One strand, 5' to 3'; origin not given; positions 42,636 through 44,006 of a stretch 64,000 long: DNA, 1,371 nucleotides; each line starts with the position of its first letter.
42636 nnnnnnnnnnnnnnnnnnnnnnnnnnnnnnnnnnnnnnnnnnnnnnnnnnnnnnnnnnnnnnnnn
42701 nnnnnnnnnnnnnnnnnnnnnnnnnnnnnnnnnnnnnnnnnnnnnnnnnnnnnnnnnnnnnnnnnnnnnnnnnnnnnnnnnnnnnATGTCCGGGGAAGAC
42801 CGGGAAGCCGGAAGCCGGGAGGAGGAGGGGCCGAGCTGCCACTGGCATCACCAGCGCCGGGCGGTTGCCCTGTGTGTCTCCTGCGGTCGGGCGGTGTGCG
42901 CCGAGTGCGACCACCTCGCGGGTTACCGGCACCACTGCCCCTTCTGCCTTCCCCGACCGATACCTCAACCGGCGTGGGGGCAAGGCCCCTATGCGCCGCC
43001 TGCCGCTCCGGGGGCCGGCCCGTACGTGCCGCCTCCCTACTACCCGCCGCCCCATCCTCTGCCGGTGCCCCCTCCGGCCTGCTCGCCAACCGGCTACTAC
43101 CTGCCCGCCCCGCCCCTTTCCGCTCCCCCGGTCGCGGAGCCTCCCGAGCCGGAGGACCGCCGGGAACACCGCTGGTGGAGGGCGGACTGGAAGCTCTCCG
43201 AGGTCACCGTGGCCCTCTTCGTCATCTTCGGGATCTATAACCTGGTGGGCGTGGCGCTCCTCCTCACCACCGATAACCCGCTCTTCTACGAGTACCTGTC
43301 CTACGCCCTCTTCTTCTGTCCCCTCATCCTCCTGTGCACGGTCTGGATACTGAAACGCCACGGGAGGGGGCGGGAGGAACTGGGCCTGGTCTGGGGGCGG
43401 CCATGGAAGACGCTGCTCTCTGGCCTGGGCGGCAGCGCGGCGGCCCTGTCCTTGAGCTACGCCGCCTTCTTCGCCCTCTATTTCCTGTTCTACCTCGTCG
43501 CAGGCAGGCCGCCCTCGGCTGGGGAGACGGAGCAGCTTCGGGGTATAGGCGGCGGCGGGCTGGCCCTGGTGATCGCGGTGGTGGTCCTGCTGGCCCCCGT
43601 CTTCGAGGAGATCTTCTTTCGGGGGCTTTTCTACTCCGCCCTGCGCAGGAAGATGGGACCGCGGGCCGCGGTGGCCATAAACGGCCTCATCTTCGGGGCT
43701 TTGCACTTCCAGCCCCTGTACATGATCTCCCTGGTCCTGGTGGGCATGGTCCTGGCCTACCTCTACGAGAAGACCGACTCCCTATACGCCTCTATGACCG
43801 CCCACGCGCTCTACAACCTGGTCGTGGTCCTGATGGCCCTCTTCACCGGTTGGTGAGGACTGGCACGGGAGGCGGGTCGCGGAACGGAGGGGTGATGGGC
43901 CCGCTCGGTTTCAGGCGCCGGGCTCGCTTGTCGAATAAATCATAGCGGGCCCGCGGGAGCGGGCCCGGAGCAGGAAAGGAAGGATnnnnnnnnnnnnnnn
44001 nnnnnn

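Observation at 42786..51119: Cluster of B-box-zinc-finger CPBP proteases, a double-zinc-ribbon membrane protein, an orphan MFP lipoprotein and an MrfA-like helicase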

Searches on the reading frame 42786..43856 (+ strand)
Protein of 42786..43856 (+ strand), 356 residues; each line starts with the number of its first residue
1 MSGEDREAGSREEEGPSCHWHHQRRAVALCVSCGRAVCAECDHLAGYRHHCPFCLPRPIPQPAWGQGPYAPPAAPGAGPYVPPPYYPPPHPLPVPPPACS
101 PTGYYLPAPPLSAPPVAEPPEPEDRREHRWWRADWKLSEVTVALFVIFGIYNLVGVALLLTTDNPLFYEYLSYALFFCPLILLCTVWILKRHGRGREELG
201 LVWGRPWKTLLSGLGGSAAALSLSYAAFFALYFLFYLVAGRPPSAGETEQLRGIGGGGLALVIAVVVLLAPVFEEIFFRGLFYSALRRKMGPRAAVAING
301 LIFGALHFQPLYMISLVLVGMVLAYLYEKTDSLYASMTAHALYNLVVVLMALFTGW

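Call 3: search_protein_families(library=pfam, proteins=[window:42786-43856:+], max_evalue=0.1)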
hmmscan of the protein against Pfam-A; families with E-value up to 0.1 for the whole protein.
window:42786-43856:+ (356 aa): 1 family
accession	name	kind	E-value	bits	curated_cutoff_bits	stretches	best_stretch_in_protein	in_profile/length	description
PF02517.21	Rce1-like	-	3.7e-24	85.3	22.4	1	259-346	4-93/93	Type II CAAX prenyl endopeptidase Rce1-like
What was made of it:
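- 42786..43856 (+): CPBP1, a 356-aa glutamic-type (Rce1-like) intramembrane protease with one N-terminal zinc finger and a Pro-rich linker. PF02517 at 85.3 bits (call 3).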

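Call 4: search_protein_families(library=ncbifam, proteins=[window:42786-43856:+], max_evalue=0.1)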
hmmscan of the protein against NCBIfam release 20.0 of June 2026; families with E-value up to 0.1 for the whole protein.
window:42786-43856:+ (356 aa): 11 families
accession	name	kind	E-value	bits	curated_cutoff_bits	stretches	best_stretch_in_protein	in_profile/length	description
NF041647.1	ABC_perm_CPBP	equivalog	5e-26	91.6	435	1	136-351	422-634/636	ABC transporter permease subunit/CPBP intramembrane protease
NF033192.3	CPBP_JDVT_MrtJ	equivalog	6.7e-12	45.9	75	1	264-348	2-96/98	JDVT-CTERM system glutamic-type intramembrane protease MrtJ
NF040589.1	CPBP_Synerg_MrtS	equivalog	3.7e-10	40.2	130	1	265-347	78-163/170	Synerg-CTERM system glutamic-type intramembrane protease MrtS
NF046050.1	CPBP_fam_MroQ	equivalog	2e-09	37.2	270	1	237-353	105-226/243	intramembrane glutamic endopeptidase MroQ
TIGR04162.1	exo_VPEID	exception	2.6e-08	33.3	150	1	266-355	421-511/516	exosortase E/protease, VPEID-CTERM system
TIGR03008.1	pepcterm_CAAX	equivalog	8.2e-07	29.1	81.05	1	177-355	38-217/222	CAAX prenyl protease-related protein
NF040914.1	Mrt_core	domain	1.4e-05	25.1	100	1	263-351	4-105/108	myxosortase family intramembrane protease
NF040674.1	CPBP_fam_MrtP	equivalog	0.00012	21.7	250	1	260-351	246-350/354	myxosortase MrtP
NF050068.1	Rv0804_CPBP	equivalog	0.0014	18.3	200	1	274-344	107-186/197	Rv0804 family intramembrane glutamic endopeptidase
NF047635.1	CPBP_Sphingo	equivalog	0.017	14.5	225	0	304-349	191-236/237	CPBP family intramembrane glutamic endopeptidase, BDIM_20840 family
NF040594.1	CPBP_fam_MrtC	equivalog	0.021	14.6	195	1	207-346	67-214/221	myxosortase MrtC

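Call 40: find_homologous_proteins(query=A3, max_evalue=0.00001)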
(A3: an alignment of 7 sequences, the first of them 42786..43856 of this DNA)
Query A3 (7 sequences) (356 aa, profile of the alignment): 103 proteins with E <= 0.00001 among 8000 candidates.
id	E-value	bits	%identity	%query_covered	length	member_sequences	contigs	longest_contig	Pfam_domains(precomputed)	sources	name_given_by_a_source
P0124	3.6e-151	521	52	96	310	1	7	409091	PF02517.22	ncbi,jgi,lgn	jgi:uncharacterized protein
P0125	4.1e-146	504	53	96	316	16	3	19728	PF02517.22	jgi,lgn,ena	-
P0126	1.9e-143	496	51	96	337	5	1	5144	PF02517.22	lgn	-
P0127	2.0e-143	495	53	98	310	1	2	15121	PF02517.22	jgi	jgi:membrane protease YdiL (CAAX protease family)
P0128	1.2e-141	490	49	100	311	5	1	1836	PF02517.22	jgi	jgi:membrane protease YdiL (CAAX protease family)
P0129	3.4e-141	488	60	12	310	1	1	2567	PF02517.22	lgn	-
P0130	3.7e-141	488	48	99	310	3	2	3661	PF02517.22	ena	-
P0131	6.8e-141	487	50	99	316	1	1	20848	PF02517.22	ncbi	-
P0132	1.7e-140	486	52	96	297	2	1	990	PF02517.22,PF00643.30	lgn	-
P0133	2.1e-140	486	64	66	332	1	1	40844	PF02517.22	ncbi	ncbi:MAG: CPBP family glutamic-type intramembrane protease [Actinomycetota bacterium]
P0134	4.8e-139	481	52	96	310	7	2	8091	PF02517.22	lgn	-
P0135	2.3e-137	475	52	92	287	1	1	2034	PF02517.22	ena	-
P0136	4.0e-137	475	49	100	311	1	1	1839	PF02517.22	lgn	-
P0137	2.4e-136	472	50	96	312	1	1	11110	PF02517.22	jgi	jgi:uncharacterized protein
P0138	4.4e-136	471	52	92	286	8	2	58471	PF02517.22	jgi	jgi:membrane protease YdiL (CAAX protease family)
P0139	2.7e-135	469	51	96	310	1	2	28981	PF02517.22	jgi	jgi:CAAX protease family protein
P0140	4.7e-135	468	51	92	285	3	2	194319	PF02517.22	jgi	-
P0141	9.1e-135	467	53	100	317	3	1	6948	PF02517.22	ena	-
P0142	1.5e-134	466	77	100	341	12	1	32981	PF02517.22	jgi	-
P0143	2.2e-132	459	52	100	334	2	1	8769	PF02517.22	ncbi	-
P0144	1.1e-131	457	52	99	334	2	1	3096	PF02517.22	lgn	-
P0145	1.5e-131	456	48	98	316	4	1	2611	PF02517.22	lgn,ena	-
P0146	1.6e-129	450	53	100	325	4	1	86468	PF02517.22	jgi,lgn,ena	-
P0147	5.0e-127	442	58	96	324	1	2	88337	PF02517.22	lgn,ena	-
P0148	9.3e-127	441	56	96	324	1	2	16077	PF02517.22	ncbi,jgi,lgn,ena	-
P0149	3.3e-122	426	55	96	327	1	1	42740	PF02517.22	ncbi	-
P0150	4.9e-122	425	64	11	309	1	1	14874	PF02517.22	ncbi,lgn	-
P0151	1.6e-120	420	55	98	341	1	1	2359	PF02517.22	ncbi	-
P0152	6.8e-120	418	82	63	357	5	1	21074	PF02517.22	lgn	-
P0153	3.7e-119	416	55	64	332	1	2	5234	PF02517.22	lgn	-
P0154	6.5e-119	415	72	98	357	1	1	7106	PF02517.22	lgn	-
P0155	7.4e-119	415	27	97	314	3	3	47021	PF02517.22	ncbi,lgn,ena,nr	ncbi:MAG: CPBP family intramembrane metalloprotease [Actinobacteria bacterium]|nr:CPBP family intram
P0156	9.4e-118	411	50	98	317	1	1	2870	PF02517.22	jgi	jgi:CAAX protease family protein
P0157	1.7e-117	410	65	100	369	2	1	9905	PF02517.22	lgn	-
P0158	1.8e-115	404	48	100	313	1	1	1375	PF02517.22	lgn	-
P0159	3.8e-115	402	100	78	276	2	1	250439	PF02517.22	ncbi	-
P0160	4.5e-113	396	49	98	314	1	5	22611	PF02517.22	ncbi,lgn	-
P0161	6.0e-112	392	54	95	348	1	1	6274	PF02517.22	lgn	-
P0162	7.4e-112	392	28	97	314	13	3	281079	PF02517.22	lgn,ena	-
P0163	2.4e-111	390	68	67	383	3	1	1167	PF02517.22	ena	-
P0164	1.9e-109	384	30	96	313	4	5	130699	PF02517.22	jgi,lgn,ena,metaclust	metaclust:\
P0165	3.7e-108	380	26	99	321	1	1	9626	PF02517.22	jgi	jgi:membrane protease YdiL (CAAX protease family)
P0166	5.8e-108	379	29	95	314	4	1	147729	PF02517.22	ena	-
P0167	2.2e-107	377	28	97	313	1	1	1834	PF02517.22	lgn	-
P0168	1.2e-105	371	68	65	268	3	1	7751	PF02517.22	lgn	-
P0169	7.8e-105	369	75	75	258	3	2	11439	PF02517.22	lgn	-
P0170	8.5e-105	368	63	66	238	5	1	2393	PF02517.22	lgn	-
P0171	2.5e-104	367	29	97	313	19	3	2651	PF02517.22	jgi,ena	-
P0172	4.0e-102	360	31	60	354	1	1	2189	PF02517.22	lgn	-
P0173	1.8e-101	358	30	95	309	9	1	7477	PF02517.22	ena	-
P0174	3.8e-101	357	42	100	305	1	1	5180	PF02517.22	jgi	jgi:membrane protease YdiL (CAAX protease family)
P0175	1.3e-100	355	61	67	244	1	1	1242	PF02517.22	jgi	jgi:hypothetical protein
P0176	4.1e-100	353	47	26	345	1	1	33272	PF02517.22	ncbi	ncbi:MAG: B-box zinc finger protein [Candidatus Geothermincolia bacterium]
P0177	4.7e-100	353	31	96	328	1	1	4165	PF02517.22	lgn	-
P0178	5.8e-97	343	29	99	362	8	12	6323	PF02517.22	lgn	-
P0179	1.8e-95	338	32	95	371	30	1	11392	PF02517.22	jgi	-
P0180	8.4e-95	336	64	59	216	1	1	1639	PF02517.22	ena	-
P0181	5.5e-92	326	37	46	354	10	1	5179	PF02517.22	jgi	-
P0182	7.8e-92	326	39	46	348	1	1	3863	PF02517.22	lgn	-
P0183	2.4e-91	324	62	67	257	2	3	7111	PF02517.22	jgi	-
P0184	4.1e-89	317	86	61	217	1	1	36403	PF02517.22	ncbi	-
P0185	3.6e-88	314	29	94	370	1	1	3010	PF02517.22,PF00643.30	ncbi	-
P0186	1.6e-83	299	78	61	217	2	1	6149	PF02517.22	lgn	-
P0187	2.4e-83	298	55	59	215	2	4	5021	PF02517.22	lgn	-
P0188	1.9e-78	282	77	60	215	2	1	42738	PF02517.22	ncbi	ncbi:MAG: lysostaphin resistance A-like protein [Actinomycetota bacterium]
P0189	3.1e-78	281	58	58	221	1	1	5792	PF02517.22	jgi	jgi:membrane protease YdiL (CAAX protease family)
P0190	1.3e-73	266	43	23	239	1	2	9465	PF02517.22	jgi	jgi:hypothetical protein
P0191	2.5e-72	262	28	95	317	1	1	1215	PF02517.22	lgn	-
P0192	1.6e-61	226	51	64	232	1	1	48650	PF02517.22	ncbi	-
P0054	1.6e-32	131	38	29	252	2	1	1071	PF02517.22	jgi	jgi:membrane protease YdiL (CAAX protease family)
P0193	1.4e-23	102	31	50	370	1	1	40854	PF02517.22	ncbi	ncbi:lysostaphin resistance A-like protein [Candidatus Omnitrophota bacterium]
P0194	2.1e-23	101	28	60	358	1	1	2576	PF02517.22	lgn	-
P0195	1.1e-22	99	29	48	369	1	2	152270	PF02517.22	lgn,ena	-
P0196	1.3e-22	98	36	46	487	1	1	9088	PF02517.22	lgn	-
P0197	2.5e-22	97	41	42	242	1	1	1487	PF02517.22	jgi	jgi:membrane protease YdiL (CAAX protease family)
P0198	1.9e-20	91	36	25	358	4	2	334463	PF02517.22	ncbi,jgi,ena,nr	ncbi:MAG TPA: CPBP family intramembrane metalloprotease [Candidatus Omnitrophota bacterium]|nr:CPBP 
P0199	2.3e-20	91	38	23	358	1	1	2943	PF02517.22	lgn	-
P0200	5.5e-20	90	29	60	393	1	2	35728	PF02517.22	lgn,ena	-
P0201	1.2e-18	85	37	30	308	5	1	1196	PF02517.22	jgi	-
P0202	1.4e-18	85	32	33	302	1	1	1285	PF02517.22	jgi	-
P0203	5.3e-18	83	43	22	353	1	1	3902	PF02517.22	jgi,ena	-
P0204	1.4e-17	82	36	34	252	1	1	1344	PF02517.22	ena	-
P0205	2.8e-17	81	40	24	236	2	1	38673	PF02517.22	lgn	-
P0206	2.8e-17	81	33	44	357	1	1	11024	PF02517.22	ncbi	-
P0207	1.0e-16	79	35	42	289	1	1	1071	PF02517.22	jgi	jgi:membrane protease YdiL (CAAX protease family)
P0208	3.5e-16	77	33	23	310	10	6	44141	PF02517.22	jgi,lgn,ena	-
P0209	1.4e-15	75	39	22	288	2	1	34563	PF02517.22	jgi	jgi:hypothetical protein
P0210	1.5e-15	75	40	24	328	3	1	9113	PF02517.22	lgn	-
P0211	5.9e-14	70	39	27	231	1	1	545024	PF02517.22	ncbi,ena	-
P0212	7.1e-14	70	42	25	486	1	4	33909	PF02517.22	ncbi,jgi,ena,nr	ncbi:MAG: CPBP family intramembrane metalloprotease [Nitrospirota bacterium]|nr:CPBP family intramem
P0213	1.5e-13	69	38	24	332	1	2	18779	PF02517.22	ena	-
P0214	1.3e-11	62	38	31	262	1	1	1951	PF02517.22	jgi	jgi:membrane protease YdiL (CAAX protease family)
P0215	2.7e-11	61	43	25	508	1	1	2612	PF02517.22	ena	-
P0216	4.8e-11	60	38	26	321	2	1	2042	PF02517.22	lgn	-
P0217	1.5e-10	59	30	46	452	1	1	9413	PF02517.22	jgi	jgi:uncharacterized protein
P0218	1.4e-9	56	30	36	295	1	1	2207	PF02517.22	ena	-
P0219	2.2e-9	55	26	20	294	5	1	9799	PF02517.22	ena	-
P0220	4.5e-9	54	36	24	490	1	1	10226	PF02517.22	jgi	jgi:membrane protease YdiL (CAAX protease family)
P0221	1.6e-8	52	38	27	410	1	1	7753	PF02517.22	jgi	jgi:uncharacterized protein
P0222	2.6e-8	51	30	27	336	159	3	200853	PF02517.22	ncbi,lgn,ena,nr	ncbi:MAG: CPBP family intramembrane glutamic endopeptidase [Clostridium butyricum]|nr:CPBP family in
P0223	1.7e-7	49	31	25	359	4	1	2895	PF02517.22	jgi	jgi:membrane protease YdiL (CAAX protease family)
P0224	4.9e-7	47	30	36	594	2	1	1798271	PF02517.22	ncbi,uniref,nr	ncbi:membrane protease YdiL (CAAX protease family) [Pseudoxanthomonas japonensis]|uniref:CPBP family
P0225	2.0e-6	45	33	25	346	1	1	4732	PF02517.22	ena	-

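Call 42: find_encoding_contigs(protein=P0162, flank=8000, max_places=1)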
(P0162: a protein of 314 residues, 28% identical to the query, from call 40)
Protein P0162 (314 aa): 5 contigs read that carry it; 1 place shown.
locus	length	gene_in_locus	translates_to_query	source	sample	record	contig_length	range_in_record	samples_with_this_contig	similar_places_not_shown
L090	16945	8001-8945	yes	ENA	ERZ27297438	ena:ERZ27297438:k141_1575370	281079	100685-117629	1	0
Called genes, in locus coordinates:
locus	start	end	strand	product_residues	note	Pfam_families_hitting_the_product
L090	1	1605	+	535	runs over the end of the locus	PF02662:FlpD, PF12838:Fer4_7 (weak), PF13183:Fer4_8, PF13187:Fer4_9, PF13237:Fer4_10, PF13484:Fer4_16 (weak), PF13534:Fer4_17 (weak), PF02754:CCG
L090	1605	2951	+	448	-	PF01266:DAO (faint), PF07992:Pyr_redox_2, PF12831:FAD_oxidored (weak), PF13450:NAD_binding_8 (weak), PF00037:Fer4 (faint)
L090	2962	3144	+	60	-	-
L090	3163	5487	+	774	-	PF07992:Pyr_redox_2, PF12831:FAD_oxidored (weak), PF13450:NAD_binding_8, PF00037:Fer4 (weak), PF12837:Fer4_6 (weak), PF12838:Fer4_7, PF14697:Fer4_21, PF02662:FlpD, +6 more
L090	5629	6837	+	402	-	PF00696:AA_kinase, PF13291:ACT_4 (faint), PF22629:ACT_AHAS_ss (faint), PF01842:ACT, PF22468:ACT_9, PF13840:ACT_7, PF01842:ACT (weak), PF22468:ACT_9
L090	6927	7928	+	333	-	PF01118:Semialdhyde_dh, PF02774:Semialdhyde_dhC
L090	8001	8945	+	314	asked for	PF02517:Rce1-like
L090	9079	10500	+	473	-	PF25917:BSH_RND (weak), PF25973:BSH_CzcB (weak), PF25954:Beta-barrel_RND_2 (weak), PF25990:Beta-barrel_YknX, PF26002:Beta-barrel_AprE, PF25967:RND-MFP_C, PF25975:CzcB_C, PF25989:YknX_C, +1 more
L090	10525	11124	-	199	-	PF21176:RecR_HhH, PF02132:RecR_ZnF, PF13662:Toprim_4, PF01751:Toprim, PF21175:RecR_C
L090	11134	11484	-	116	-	PF02575:YbaB_DNA_bd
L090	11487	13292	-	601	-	PF05496:RuvB_N (faint), PF13177:DNA_pol3_delta2, PF00004:AAA, PF13401:AAA_22 (faint), PF22608:DNAX_ATPase_lid, PF12169:DNA_pol3_gamma3, PF20964:DnaX_C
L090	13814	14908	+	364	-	PF01471:PG_binding_1, PF09374:PG_binding_3 (faint), PF01471:PG_binding_1, PF01520:Amidase_3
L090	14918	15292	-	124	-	PF00583:Acetyltransf_1 (faint)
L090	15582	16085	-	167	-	PF03975:CheD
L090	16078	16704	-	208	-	PF13690:CheX (faint), PF04509:CheC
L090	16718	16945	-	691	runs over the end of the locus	PF01627:Hpt, PF07194:P2, PF02895:H-kinase_dim, PF02518:HATPase_c, PF01584:CheW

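Call 43: find_encoding_contigs(protein=P0176, flank=8000, max_places=1)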
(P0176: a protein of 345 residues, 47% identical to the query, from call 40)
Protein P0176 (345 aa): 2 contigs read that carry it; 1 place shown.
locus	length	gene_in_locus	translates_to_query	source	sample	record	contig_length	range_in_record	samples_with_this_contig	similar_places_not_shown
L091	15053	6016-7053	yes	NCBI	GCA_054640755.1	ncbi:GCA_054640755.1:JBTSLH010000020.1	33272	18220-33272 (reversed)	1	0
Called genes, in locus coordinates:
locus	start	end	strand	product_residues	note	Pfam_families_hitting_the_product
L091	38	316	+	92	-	-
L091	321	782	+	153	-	PF01257:2Fe-2S_thioredx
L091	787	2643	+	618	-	PF01257:2Fe-2S_thioredx (weak), PF01512:Complex1_51K, PF10531:SLBB (weak), PF10589:NADH_4Fe-4S, PF00037:Fer4 (weak), PF14697:Fer4_21 (weak)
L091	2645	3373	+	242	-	PF13510:Fer2_4, PF14697:Fer4_21 (faint), PF12837:Fer4_6 (faint), PF13187:Fer4_9 (faint), PF13237:Fer4_10 (faint), PF12838:Fer4_7, PF00037:Fer4, PF12838:Fer4_7 (weak)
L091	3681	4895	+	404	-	PF00696:AA_kinase, PF01842:ACT, PF13740:ACT_6 (faint), PF22468:ACT_9, PF13840:ACT_7, PF01842:ACT (weak), PF22468:ACT_9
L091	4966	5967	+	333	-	PF01118:Semialdhyde_dh, PF02774:Semialdhyde_dhC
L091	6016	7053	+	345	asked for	PF02517:Rce1-like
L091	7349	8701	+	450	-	PF25954:Beta-barrel_RND_2 (faint), PF25917:BSH_RND (weak), PF25990:Beta-barrel_YknX, PF26002:Beta-barrel_AprE (weak), PF25975:CzcB_C (weak), PF25989:YknX_C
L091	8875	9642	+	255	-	PF00005:ABC_tran, PF02463:SMC_N (faint)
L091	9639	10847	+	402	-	PF12704:MacB_PCD, PF02687:FtsX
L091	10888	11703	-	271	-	PF01797:Y1_Tnp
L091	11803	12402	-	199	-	PF21176:RecR_HhH, PF02132:RecR_ZnF, PF13662:Toprim_4, PF01751:Toprim, PF21175:RecR_C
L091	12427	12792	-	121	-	PF02575:YbaB_DNA_bd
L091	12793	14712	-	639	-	PF05496:RuvB_N (faint), PF13177:DNA_pol3_delta2, PF00004:AAA, PF22608:DNAX_ATPase_lid, PF12169:DNA_pol3_gamma3, PF20964:DnaX_C (weak)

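Call 44: find_encoding_contigs(protein=P0179, flank=8000, max_places=1)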
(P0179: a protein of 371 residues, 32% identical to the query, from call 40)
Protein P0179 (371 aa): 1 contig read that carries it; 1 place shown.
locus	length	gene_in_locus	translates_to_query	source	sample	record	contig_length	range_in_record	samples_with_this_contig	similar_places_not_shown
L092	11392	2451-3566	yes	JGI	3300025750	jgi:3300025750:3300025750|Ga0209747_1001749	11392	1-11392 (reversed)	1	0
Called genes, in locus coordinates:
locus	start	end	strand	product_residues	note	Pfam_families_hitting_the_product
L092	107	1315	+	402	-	PF00696:AA_kinase, PF01842:ACT, PF22468:ACT_9, PF13840:ACT_7, PF01842:ACT (weak), PF22468:ACT_9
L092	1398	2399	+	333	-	PF01118:Semialdhyde_dh, PF02774:Semialdhyde_dhC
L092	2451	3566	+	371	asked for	PF02517:Rce1-like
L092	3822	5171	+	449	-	PF25917:BSH_RND (faint), PF25954:Beta-barrel_RND_2 (weak), PF25990:Beta-barrel_YknX, PF26002:Beta-barrel_AprE, PF25975:CzcB_C (weak), PF25989:YknX_C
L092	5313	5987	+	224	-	PF00005:ABC_tran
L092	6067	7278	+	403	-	PF12704:MacB_PCD, PF02687:FtsX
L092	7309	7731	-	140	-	PF04545:Sigma70_r4 (faint)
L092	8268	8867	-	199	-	PF21176:RecR_HhH, PF02132:RecR_ZnF, PF13662:Toprim_4, PF01751:Toprim, PF21175:RecR_C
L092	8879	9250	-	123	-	PF02575:YbaB_DNA_bd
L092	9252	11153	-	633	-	PF13177:DNA_pol3_delta2, PF13604:AAA_30 (faint), PF00004:AAA, PF13401:AAA_22 (faint), PF22608:DNAX_ATPase_lid, PF12169:DNA_pol3_gamma3, PF21694:DNA_pol3_delta_C (faint), PF20964:DnaX_C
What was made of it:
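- Clade C has a finger-CPBP without the Zn-ribbon protein at the locus (calls 42-44).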

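Call 72: search_protein_families(library=padloc, proteins=[window:42786-43856:+], max_evalue=0.001)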
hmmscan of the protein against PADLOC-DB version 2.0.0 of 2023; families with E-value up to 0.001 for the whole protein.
window:42786-43856:+ (356 aa): 0 families
